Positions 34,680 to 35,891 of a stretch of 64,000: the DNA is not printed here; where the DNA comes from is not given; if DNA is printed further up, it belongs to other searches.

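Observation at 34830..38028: Divergent cluster: radical SAM + CMD/AhpD-like (overlapping genes) opposite DoxX + small Cys protein + DUF2064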

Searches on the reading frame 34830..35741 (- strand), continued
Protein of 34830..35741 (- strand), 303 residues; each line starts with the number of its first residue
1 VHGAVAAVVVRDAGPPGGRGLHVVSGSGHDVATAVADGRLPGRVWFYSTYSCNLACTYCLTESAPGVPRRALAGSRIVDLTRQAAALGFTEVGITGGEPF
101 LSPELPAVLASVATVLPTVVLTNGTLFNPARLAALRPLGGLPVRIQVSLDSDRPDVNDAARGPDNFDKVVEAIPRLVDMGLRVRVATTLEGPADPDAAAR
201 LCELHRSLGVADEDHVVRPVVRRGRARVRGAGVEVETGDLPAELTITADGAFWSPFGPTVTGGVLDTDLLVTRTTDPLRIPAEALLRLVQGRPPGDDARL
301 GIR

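Call 8: find_related_loci(query=A1, collection=genome_contigs, flank=8000)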
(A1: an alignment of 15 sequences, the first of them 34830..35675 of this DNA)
Query A1 (281 aa) in genome_contigs; peptide patterns used: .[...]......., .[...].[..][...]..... (x = any residue, [..] = any of these).
600 stretches matched a pattern (row limit reached: there are more); 539 encode a relative of the query (tblastn E <= 1e-3); the best 80 are kept; 80 distinct loci.
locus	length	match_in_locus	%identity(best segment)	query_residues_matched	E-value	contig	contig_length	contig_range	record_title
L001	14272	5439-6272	79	2-281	1e-132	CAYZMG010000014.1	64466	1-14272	MAG TPA_asm: uncultured Acidimicrobiales bacterium isolate binchicken_co266_12 genome assembly, contig: NODE_971_length_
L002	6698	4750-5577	79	6-281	2e-127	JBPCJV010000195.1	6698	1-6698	MAG: Acidimicrobiales bacterium isolate TH_ant_mag_35 S1Ck127_1841253_flag_1_multi_6.0000_len_6698, whole genome shotgun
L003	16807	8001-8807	83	13-281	7e-125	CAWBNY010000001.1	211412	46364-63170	MAG: uncultured Acidimicrobiia bacterium isolate MFD01275.bin.1.25 genome assembly, contig: contig_1794, whole genome sh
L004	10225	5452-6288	65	3-281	1e-116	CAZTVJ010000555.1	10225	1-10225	MAG TPA_asm: uncultured Acidimicrobiales bacterium isolate binchicken_co165_421 genome assembly, contig: k141_2718729, w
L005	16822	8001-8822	63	9-281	2e-112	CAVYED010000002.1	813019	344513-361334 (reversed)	MAG: uncultured Iamiaceae bacterium isolate MFD03804.bin.2.14 genome assembly, contig: contig_24522, whole genome shotgu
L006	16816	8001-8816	64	9-281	5e-111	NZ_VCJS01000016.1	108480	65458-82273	Nonomuraea basaltis strain 160415 NODE_16_length_108480_cov_22.7429, whole genome shotgun sequence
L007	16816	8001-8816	66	9-281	3e-111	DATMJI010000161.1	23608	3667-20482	MAG TPA_asm: Acidimicrobiales bacterium isolate SMAG_U13564 k141_32968, whole genome shotgun sequence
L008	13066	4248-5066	66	9-281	1e-110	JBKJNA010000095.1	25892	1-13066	MAG: Acidimicrobiales bacterium isolate ant_bin.349 S1Ck117_1612775_flag_0_multi_24.5298_len_25892, whole genome shotgun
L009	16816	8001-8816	64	9-281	7e-111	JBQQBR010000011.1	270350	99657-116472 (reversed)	Nonomuraea sp. 3N208 contig_11, whole genome shotgun sequence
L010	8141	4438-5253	64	9-281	8e-111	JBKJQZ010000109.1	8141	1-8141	MAG: Acidimicrobiales bacterium isolate ant_bin.517 k117_2432346, whole genome shotgun sequence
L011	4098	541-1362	64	9-281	2e-110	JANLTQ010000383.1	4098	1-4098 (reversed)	MAG: Acidimicrobiia bacterium isolate OTE_25_metabat_154 OTE_25_k141_1035503, whole genome shotgun sequence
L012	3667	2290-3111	65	9-281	2e-111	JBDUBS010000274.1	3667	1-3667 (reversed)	MAG: Acidimicrobiia bacterium isolate cluster4_bin.29 NODE_124331_length_3667_cov_4.430786, whole genome shotgun sequenc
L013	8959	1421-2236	64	9-281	4e-109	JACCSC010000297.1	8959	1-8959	MAG: Geodermatophilaceae bacterium isolate MGR_bin38 SD2897-2912_k127_6677121, whole genome shotgun sequence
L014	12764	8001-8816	65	9-281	4e-109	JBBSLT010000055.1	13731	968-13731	MAG: Acidimicrobiales bacterium isolate LS5_sbin.1 LS5_sbin.1_K_214414_L_13731_cov_69.2389, whole genome shotgun sequenc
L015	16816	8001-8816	64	9-281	4e-109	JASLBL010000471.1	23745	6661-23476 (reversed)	MAG: Actinomycetes bacterium isolate CMU.bins.340 k141_17442607, whole genome shotgun sequence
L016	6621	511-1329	64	9-281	9e-109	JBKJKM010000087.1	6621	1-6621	MAG: Acidimicrobiales bacterium isolate ant_bin.242 k117_5724964, whole genome shotgun sequence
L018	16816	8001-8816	64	9-281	8e-109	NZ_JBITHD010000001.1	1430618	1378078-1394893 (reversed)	Nonomuraea sp. NPDC050536 NPDC050536_58_H1.ctg-0001, whole genome shotgun sequence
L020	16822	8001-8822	66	9-281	5e-108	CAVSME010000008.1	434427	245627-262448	MAG: uncultured Acidimicrobiales bacterium isolate MFD04944.bin.1.57 genome assembly, contig: contig_14784, whole genome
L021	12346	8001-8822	66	9-281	7e-108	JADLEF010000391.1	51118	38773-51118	MAG: Acidimicrobiales bacterium isolate SJ307 c_000001462334, whole genome shotgun sequence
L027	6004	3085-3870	63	9-271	3e-106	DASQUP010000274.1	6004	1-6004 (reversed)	MAG TPA_asm: Actinomycetota bacterium isolate SMAG_U10964 k141_1002161, whole genome shotgun sequence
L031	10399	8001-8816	62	9-281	7e-106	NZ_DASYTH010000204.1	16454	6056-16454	MAG: Actinophytocola sp. isolate SMAG_U4562 k141_2050729, whole genome shotgun sequence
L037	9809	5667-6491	60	9-281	5e-105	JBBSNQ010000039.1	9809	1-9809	MAG: Solirubrobacterales bacterium isolate LS5_sbin.9 LS5_sbin.9_K_198293_L_9809_cov_31.6471, whole genome shotgun seque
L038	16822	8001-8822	62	9-281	1e-104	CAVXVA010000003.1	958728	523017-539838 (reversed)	MAG: uncultured Acidimicrobiia bacterium isolate MFD04651.bin.1.142 genome assembly, contig: contig_2151, whole genome s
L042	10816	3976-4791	61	9-281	3e-104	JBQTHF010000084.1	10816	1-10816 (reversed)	MAG: Actinokineospora sp. isolate SAR301 c_000000412500, whole genome shotgun sequence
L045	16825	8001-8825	63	9-281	1e-103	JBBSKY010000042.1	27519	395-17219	MAG: Acidimicrobiales bacterium isolate metawrap_LS4_35 metawrap_LS4_35_K_1190039_L_27519_cov_49.8824, whole genome shot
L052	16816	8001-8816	60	9-281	2e-102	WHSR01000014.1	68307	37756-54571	MAG: Streptosporangiales bacterium isolate Dino_bin12 k141_409382_length_68307_cov_21.9996, whole genome shotgun sequenc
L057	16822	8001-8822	61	9-281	4e-102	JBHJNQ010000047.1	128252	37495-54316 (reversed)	MAG: Acidimicrobiales bacterium isolate al_S4C133_1 S4Ck119_27017, whole genome shotgun sequence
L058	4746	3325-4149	62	9-281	1e-101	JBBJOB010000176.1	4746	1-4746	MAG: Solirubrobacteraceae bacterium isolate RDP_SRG_24 NODE_13706_length_4746_cov_21.696866, whole genome shotgun sequen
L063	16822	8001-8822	63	9-281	5e-101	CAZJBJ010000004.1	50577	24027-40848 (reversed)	MAG TPA_asm: uncultured Bifidobacteriaceae bacterium isolate SRP150892_co2_122 genome assembly, contig: NODE_728_length_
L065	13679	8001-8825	58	9-281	1e-100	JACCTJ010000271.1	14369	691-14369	MAG: Thermoleophilaceae bacterium isolate MGR_bin71 SD2897-2912_k127_1604077, whole genome shotgun sequence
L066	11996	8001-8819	61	9-280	8e-101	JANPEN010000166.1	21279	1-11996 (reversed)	MAG: Acidimicrobiia bacterium isolate VAR_78_metabat_23 VAR_78_k141_4363248, whole genome shotgun sequence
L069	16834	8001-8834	64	1-275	3e-99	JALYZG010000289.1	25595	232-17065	MAG: Candidatus Dormiibacterota bacterium isolate KAP bin59 SD1490-92_k127_951730, whole genome shotgun sequence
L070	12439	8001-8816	61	9-281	3e-99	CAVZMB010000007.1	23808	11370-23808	MAG: uncultured Actinomycetota bacterium isolate MFD06742.bin.2.297 genome assembly, contig: contig_136918, whole genome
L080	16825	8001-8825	60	7-281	2e-98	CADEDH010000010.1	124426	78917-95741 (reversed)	MAG: uncultured actinobacterium isolate Actinobacteria sp. RBC023 genome assembly, contig: MAG023_10, whole genome shotg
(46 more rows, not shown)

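Call 14: search_protein_families(library=pfam, proteins=[L004:6325-6894:+, L011:2363-3325:+, L006:4831-5649:-, L057:2658-4052:-, L070:6063-6743:+, L021:4281-5366:-, L080:13767-14423:-, L066:6075-6698:+, L042:9928-10554:+], max_evalue=0.01)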
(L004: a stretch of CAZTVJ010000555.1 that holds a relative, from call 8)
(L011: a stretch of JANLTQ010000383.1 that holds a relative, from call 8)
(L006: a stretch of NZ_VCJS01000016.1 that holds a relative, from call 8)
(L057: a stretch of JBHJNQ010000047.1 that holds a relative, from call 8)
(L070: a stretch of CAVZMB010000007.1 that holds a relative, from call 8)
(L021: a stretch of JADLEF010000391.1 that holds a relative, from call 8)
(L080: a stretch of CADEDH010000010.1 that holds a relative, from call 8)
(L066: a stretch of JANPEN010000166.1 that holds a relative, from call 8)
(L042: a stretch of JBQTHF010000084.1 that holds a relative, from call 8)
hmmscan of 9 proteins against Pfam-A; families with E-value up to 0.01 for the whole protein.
L004:6325-6894:+ (189 aa): 2 families
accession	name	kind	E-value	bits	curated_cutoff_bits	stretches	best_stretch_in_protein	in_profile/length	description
PF04173.18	DoxD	-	9.2e-08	32.6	22.7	1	81-174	51-148/167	TQO small subunit DoxD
PF07681.17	DoxX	-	0.00015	22.8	23.6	1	75-134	24-83/85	DoxX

L011:2363-3325:+ (320 aa): 1 family
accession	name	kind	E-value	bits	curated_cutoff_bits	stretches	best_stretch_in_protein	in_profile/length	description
PF12974.12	Phosphonate-bd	-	3.3e-54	184.3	27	1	54-305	1-242/242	ABC transporter, phosphonate, periplasmic substrate-binding protein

L006:4831-5649:- (272 aa): 1 family
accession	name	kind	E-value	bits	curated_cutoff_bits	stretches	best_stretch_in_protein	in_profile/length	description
PF00528.27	BPD_transp_1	-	5.4e-15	56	26.4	1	96-267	1-181/184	Binding-protein-dependent transport system inner membrane component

L057:2658-4052:- (464 aa): 0 families

L070:6063-6743:+ (226 aa): 2 families
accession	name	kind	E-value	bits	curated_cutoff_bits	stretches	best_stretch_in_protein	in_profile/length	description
PF00535.33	Glycos_transf_2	-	1e-20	74.8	23.3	1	7-118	2-124/168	Glycosyl transferase family 2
PF13641.12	Glyco_tranf_2_3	-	9.2e-05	23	27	1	3-98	1-111/230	Glycosyltransferase like family 2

L021:4281-5366:- (361 aa): 9 families
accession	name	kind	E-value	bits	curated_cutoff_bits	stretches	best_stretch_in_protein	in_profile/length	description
PF01370.27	Epimerase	-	6.3e-48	163.7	20.9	2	174-285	129-240/240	NAD dependent epimerase/dehydratase family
PF16363.11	GDP_Man_Dehyd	-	1.9e-34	120.1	27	2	11-134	1-136/332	GDP-mannose 4,6 dehydratase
PF02719.21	Polysacc_synt_2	-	1.2e-08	35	20.2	1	176-304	127-248/293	Polysaccharide biosynthesis protein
PF01073.25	3Beta_HSD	-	4.7e-08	32.8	22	1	11-133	1-122/280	3-beta hydroxysteroid dehydrogenase/isomerase family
PF07993.18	NAD_binding_4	-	3.4e-06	26.8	20.1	0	66-224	79-213/258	Male sterility protein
PF04321.23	RmlD_sub_bind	-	3.1e-05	23.6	27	0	176-301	114-229/287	RmlD substrate binding domain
PF00106.31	adh_short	-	0.00023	21.2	26.6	0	9-42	2-35/195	short chain dehydrogenase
PF13460.12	NAD_binding_10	-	0.0004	20.7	27.2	1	14-133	1-104/184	NAD(P)H-binding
PF08659.16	KR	-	0.0018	18.7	22.6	1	10-42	3-35/180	KR domain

L080:13767-14423:- (218 aa): 1 family
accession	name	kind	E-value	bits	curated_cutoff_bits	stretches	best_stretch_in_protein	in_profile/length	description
PF09837.15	DUF2064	-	4.7e-25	88.2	25.8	1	52-164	2-120/120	Uncharacterized protein conserved in bacteria (DUF2064)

L066:6075-6698:+ (207 aa): 1 family
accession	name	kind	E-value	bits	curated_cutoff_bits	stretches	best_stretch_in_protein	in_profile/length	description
PF00293.34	NUDIX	-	3.7e-18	66.3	21.1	1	59-165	6-118/134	NUDIX domain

L042:9928-10554:+ (208 aa): 7 families
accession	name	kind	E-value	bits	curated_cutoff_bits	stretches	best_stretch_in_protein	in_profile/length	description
PF13649.12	Methyltransf_25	-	4.4e-09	37.4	27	1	47-134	1-90/97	Methyltransferase domain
PF08242.18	Methyltransf_12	-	1.2e-06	29.6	30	1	48-143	1-97/98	Methyltransferase domain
PF08241.18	Methyltransf_11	-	4.6e-05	24.4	21.2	1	49-144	2-93/95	Methyltransferase domain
PF05175.20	MTS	-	4.9e-05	23.5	23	1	42-109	30-99/170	Methyltransferase small domain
PF13847.12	Methyltransf_31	-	0.00033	20.8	27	1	45-150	5-113/145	Methyltransferase domain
PF00398.26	RrnaAD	-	0.00041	20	24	1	34-108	21-93/263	Ribosomal RNA adenine dimethylase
PF05401.17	NodS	-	0.003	17.9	24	1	46-123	46-121/201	Nodulation protein S (NodS)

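Call 15: search_protein_families(library=ncbifam, proteins=[L004:6325-6894:+, L011:2363-3325:+, L006:4831-5649:-, L057:2658-4052:-, L070:6063-6743:+, L021:4281-5366:-, L080:13767-14423:-, L066:6075-6698:+, L037:5047-5643:+], max_evalue=0.01)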
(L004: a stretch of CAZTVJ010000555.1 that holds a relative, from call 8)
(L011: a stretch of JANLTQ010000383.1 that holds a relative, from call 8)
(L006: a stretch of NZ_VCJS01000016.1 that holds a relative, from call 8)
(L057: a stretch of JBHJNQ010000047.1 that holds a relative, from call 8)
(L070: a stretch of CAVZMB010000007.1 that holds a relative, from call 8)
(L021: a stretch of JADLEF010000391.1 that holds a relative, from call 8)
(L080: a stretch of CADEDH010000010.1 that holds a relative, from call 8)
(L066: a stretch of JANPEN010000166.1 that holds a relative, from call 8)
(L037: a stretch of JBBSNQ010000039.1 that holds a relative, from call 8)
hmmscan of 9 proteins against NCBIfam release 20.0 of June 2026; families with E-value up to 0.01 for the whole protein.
L004:6325-6894:+ (189 aa): 2 families
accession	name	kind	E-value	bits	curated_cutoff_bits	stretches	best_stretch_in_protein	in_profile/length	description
NF041179.1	TQO_large_DoxD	equivalog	7.1e-07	29.4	300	1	101-177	88-166/181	thiosulfate:quinone oxidoreductase large subunit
NF050144.1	matur_HvfX_fam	equivalog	0.0067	16.6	80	0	88-129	41-83/165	HvfX family Cu-binding RiPP maturation protein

L011:2363-3325:+ (320 aa): 4 families
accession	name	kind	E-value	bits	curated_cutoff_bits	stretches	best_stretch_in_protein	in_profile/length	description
TIGR04553.1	ABC_peri_selen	hypoth_equivalog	1.7e-99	332.5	250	1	51-319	1-266/266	putative selenate ABC transporter substrate-binding protein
TIGR01098.1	3A0109s03R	subfamily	1.2e-41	142.8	112.05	1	21-272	13-247/253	phosphate/phosphite/phosphonate ABC transporter substrate-binding protein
TIGR03431.1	PhnD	equivalog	3.2e-30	105.5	261.1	1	20-313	10-284/288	phosphonate ABC transporter substrate-binding protein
NF049985.1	SBP_like_Rv1680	exception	1.6e-21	77.2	400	1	68-307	17-254/268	Rv1680 family SBP-like protein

L006:4831-5649:- (272 aa): 6 families
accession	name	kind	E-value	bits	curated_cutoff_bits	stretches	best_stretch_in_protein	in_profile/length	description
TIGR01097.1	PhnE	equivalog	1.3e-71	241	216.7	1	19-268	4-251/252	phosphonate ABC transporter, permease protein PhnE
NF008049.0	PRK10782.1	subfamily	6.2e-06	26.1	212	1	69-257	4-201/217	methionine ABC transporter permease MetI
TIGR03003.1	ectoine_ehuD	equivalog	6.3e-05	23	205.2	1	71-263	10-207/212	ectoine/hydroxyectoine ABC transporter permease subunit EhuD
TIGR01726.1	HEQRo_perm_3TM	subfamily_domain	0.0013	19.2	42.2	1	74-136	5-64/99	ABC transporter permease subunit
NF011680.0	PRK15100.1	equivalog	0.0017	18.2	300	1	79-198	20-142/222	cystine ABC transporter permease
NF040733.1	ABC_perm_U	equivalog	0.004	16.7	295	1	77-201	57-177/251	ABC transporter permease subunit SaoP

L057:2658-4052:- (464 aa): 0 families

L070:6063-6743:+ (226 aa): 11 families
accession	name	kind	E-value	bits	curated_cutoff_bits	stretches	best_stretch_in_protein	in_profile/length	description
NF041391.1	DPhHxTase_Halo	equivalog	2.4e-23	82.2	375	1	14-192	6-189/213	dolichyl-phosphate hexose transferase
TIGR04182.1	glyco_TIGR04182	equivalog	2.8e-19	69.6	325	1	5-210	2-214/293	S-layer glycoprotein N-glycosyltransferase AglJ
TIGR04283.1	glyco_like_mftF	equivalog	2.8e-10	40.2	182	1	7-98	3-97/221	TIGR04283 family arsenosugar biosynthesis glycosyltransferase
NF058614.1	PPMAGASynPpgS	equivalog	8.5e-10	38.4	370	1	6-181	3-191/226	polyprenyl-phospho-N-acetylgalactosaminyl synthase PpgS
NF010496.0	PRK13915.1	equivalog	2.3e-09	36.8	262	1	4-98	32-142/307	glucosyl-3-phosphoglycerate synthase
NF041875.1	EPS_EpsD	equivalog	1.4e-08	34.6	370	1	5-94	1-100/325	exopolysaccharide biosynthesis glycosyltransferase EpsD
NF007986.1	PRK10714.1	equivalog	2.3e-08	33.4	529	1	5-154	8-170/316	undecaprenyl-phosphate 4-deoxy-4-formamido-L-arabinose transferase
TIGR03937.1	PgaC_IcaA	equivalog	5.4e-06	25.6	422.3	1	3-104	45-156/407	poly-beta-1,6-N-acetyl-D-glucosamine synthase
NF047588.1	GlcsyltransPgfSStrep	equivalog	3.3e-05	23.3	500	1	27-110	33-122/308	glycosyltransferase PgfS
TIGR03469.1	HpnB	hypoth_equivalog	7.6e-05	21.9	379.25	1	2-52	43-98/386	hopene-associated glycosyltransferase HpnB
NF038302.1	EPS_HpsE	equivalog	0.00099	18.2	300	1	29-84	34-97/307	hormogonium polysaccharide biosynthesis glycosyltransferase HpsE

L021:4281-5366:- (361 aa): 45 families (the best 25 are shown)
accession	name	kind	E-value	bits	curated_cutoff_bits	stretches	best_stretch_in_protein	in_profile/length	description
TIGR01179.1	galE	equivalog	1e-37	129.7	262.3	3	9-134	1-128/332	UDP-glucose 4-epimerase GalE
TIGR02197.1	heptose_epim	equivalog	1.4e-26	93.4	274.6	2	177-304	128-261/316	ADP-glyceromanno-heptose 6-epimerase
TIGR01181.1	dTDP_gluc_dehyt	equivalog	4.7e-26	91.6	365.1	2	10-133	2-131/321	dTDP-glucose 4,6-dehydratase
TIGR04180.1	EDH_00030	hypoth_equivalog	1.2e-23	83.6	475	2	10-136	1-130/297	NAD-dependent 4,6-dehydratase LegB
NF008360.0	PRK11150.1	equivalog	4.7e-22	78.6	452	2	181-305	134-256/310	ADP-glyceromanno-heptose 6-epimerase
NF007956.0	PRK10675.1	subfamily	6.1e-22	78.2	394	2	9-133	2-130/338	UDP-glucose 4-epimerase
NF007582.0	PRK10217.1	equivalog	1.1e-16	60.9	698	2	8-115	2-114/355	dTDP-glucose 4,6-dehydratase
NF011728.1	PRK15181.1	equivalog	1.1e-15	57.5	760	1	182-346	160-330/348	Vi polysaccharide biosynthesis UDP-N-acetylglucosaminuronic acid C-4 epimerase TviC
NF007490.0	PRK10084.1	subfamily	2.7e-14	52.9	649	2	10-114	3-112/361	dTDP-glucose 4,6-dehydratase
NF043036.1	ErythonDh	equivalog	4.3e-11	42.6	325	1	10-133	3-131/321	D-erythronate dehydrogenase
NF042422.1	oxyalk_red_OleD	equivalog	1.2e-10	41.3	580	1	10-130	3-113/329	2-alkyl-3-oxoalkanoate reductase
TIGR03466.1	HpnA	hypoth_equivalog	1.2e-09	37.6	367.65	1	9-130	2-116/327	hopanoid-associated sugar epimerase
NF047922.1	GDPFucSynFcl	equivalog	7.7e-09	35.4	500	1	183-348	129-296/308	GDP-L-fucose synthase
NF058621.1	DiazavRedAvaA7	equivalog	1.1e-08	35.1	400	1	174-293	125-238/304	3-diazoavenalumate denitrifying reductase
TIGR01777.1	yfcH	hypoth_equivalog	3.8e-08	33.2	207.35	1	10-39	1-30/292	TIGR01777 family oxidoreductase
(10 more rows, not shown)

L080:13767-14423:- (218 aa): 2 families
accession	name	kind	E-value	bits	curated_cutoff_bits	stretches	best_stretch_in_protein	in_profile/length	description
TIGR04282.1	glyco_like_cofC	hypoth_equivalog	8.9e-37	126.7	134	1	15-197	1-189/189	TIGR04282 family arsenosugar biosynthesis glycosyltransferase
TIGR03552.1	F420_cofC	equivalog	3.6e-10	39.8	105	1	25-207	10-194/196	2-phospho-L-lactate guanylyltransferase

L066:6075-6698:+ (207 aa): 23 families
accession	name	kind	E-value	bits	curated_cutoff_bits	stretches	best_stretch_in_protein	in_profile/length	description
NF008736.0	PRK11762.1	equivalog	2.6e-21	76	169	1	22-188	11-179/186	ADP compounds hydrolase NudE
NF001938.0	PRK00714.1-5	equivalog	1.8e-11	43.7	116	1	57-123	14-85/172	RNA pyrophosphohydrolase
TIGR00052.1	TIGR00052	subfamily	4.2e-10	39.5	79.55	1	47-183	35-183/188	nudix-type nucleoside diphosphatase, YffH/AdpP family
NF006530.0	PRK08999.1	equivalog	9.3e-08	31.5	245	1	66-119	16-69/315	Nudix family hydrolase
NF008003.0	PRK10729.1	equivalog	7.8e-07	28.6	248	1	47-138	48-145/210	ADP-ribose diphosphatase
NF007834.0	PRK10546.1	equivalog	5.2e-06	26.3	156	1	67-127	14-76/135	pyrimidine (deoxy)nucleoside triphosphate diphosphatase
NF001934.0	PRK00714.1-1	equivalog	5.5e-06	25.9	241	1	60-116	12-64/176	RNA pyrophosphohydrolase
NF001937.0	PRK00714.1-4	equivalog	5.6e-06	26.1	139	1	60-118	12-66/161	RNA pyrophosphohydrolase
NF041652.1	Nud_hyd_Dein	equivalog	1.1e-05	25.7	200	1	59-117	16-77/152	Nudix hydrolase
NF001936.0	PRK00714.1-3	equivalog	1.8e-05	24.7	118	1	83-119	35-71/155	RNA pyrophosphohydrolase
NF001299.0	PRK00241.1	equivalog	2e-05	24.2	158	1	66-115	144-191/263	NAD(+) diphosphatase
NF008044.0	PRK10776.1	equivalog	2.4e-05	24.2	148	1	82-125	30-73/130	8-oxo-dGTP diphosphatase MutT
NF001935.0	PRK00714.1-2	equivalog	2.7e-05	23.8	259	1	82-122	30-70/183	RNA pyrophosphohydrolase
NF012016.0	PRK15472.1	equivalog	6e-05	22.8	95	1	63-113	9-61/141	nucleoside triphosphatase NudI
TIGR02705.1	nudix_YtkD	equivalog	8e-05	22.2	154.4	1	84-121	46-83/156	RNA deprotection pyrophosphohydrolase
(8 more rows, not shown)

L037:5047-5643:+ (198 aa): 4 families
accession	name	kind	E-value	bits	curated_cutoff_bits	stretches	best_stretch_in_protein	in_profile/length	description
NF041238.1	AhpD_rel_CFYUT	equivalog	7.4e-10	38.6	175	1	68-190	217-341/357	alkylhydroperoxidase-related (seleno)protein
TIGR00778.1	ahpD_dom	domain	2.6e-05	23.6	27.8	1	67-108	1-42/51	alkylhydroperoxidase AhpD family core domain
NF053654.1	GroundWater_YciW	equivalog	0.00017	21.4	310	1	68-184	59-173/179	YciW-related (seleno)protein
TIGR01926.1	peroxid_rel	subfamily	0.00051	19.9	81.8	1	69-184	61-175/178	peroxidase-related enzyme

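Call 16: find_encoding_contigs(protein=P0001, flank=10000, max_places=3)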
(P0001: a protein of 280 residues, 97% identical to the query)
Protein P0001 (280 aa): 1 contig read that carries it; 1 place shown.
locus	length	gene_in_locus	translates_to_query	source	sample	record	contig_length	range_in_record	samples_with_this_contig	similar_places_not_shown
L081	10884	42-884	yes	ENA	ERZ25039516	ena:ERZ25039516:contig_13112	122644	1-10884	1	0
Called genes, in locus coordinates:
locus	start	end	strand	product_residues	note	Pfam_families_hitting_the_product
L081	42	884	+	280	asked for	PF04055:Radical_SAM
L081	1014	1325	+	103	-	-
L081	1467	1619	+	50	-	-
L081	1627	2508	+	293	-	PF02683:DsbD_TM (faint)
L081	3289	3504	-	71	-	-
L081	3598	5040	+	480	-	PF17897:VCPO_N, PF01569:PAP2 (faint), PF22778:VCPO_2nd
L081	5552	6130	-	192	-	PF10517:DM13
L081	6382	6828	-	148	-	PF14023:Bestrophin-like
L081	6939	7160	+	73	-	-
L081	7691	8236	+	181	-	PF10604:Polyketide_cyc2 (weak)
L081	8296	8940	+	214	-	PF04542:Sigma70_r2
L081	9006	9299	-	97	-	PF11731:Cdd1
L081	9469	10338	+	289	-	PF03446:NAD_binding_2, PF03807:F420_oxidored (weak), PF14833:NAD_binding_11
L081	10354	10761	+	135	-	PF01243:PNPOx_N, PF16242:Pyrid_ox_like (weak)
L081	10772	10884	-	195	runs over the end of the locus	PF00440:TetR_N, PF16859:TetR_C_11, PF13977:TetR_C_6 (weak)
